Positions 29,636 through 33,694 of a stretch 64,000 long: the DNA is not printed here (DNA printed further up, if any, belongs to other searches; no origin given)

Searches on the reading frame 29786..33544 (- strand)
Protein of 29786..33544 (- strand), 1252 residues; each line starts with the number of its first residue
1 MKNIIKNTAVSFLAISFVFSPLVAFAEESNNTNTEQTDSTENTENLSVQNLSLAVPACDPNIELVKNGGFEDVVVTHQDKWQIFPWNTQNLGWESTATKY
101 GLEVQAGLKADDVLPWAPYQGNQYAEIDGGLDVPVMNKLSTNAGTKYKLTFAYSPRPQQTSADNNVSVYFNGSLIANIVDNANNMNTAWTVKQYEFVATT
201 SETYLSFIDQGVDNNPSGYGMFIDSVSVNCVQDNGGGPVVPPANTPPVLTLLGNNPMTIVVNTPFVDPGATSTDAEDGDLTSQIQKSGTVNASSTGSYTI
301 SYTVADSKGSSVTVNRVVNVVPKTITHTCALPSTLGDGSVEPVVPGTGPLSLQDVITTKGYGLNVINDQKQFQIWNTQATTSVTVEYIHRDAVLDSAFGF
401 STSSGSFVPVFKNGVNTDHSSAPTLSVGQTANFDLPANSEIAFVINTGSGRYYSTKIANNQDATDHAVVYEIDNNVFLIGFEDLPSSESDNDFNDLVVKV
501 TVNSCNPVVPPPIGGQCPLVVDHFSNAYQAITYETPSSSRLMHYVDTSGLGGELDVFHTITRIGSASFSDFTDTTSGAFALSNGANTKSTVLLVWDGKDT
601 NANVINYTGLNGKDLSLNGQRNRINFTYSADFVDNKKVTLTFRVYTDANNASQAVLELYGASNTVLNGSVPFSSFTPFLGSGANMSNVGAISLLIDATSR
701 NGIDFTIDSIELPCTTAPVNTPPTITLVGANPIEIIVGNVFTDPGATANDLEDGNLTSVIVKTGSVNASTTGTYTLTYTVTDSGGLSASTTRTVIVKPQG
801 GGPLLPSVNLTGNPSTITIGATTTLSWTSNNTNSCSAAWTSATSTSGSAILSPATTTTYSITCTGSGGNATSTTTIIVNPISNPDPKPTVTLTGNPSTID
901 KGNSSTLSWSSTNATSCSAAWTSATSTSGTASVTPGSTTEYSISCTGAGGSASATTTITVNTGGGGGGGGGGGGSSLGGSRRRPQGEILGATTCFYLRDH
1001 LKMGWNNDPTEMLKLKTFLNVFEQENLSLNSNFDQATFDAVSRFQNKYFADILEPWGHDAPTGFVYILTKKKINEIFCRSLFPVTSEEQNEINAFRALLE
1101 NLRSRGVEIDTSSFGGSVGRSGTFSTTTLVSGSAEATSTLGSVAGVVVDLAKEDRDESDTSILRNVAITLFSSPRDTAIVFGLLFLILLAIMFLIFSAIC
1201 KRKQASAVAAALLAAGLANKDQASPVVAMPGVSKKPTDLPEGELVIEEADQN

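Call 8: search_protein_families(library=pfam, proteins=[window:29786-33544:-], max_evalue=0.001)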
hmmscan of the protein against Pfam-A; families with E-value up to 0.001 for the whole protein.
window:29786-33544:- (1252 aa): 3 families
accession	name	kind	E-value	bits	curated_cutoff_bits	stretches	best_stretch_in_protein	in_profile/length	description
PF16403.11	Bact_surface_Ig-like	-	1.4e-42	144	27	2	249-320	1-71/71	Bacterial surface protein, Ig-like domain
PF13448.11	DUF4114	-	1.1e-08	36.3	27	1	449-503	29-85/85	Domain of unknown function (DUF4114)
PF04862.18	DUF642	-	3.2e-08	34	27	1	64-228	2-156/157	Protein of unknown function (DUF642)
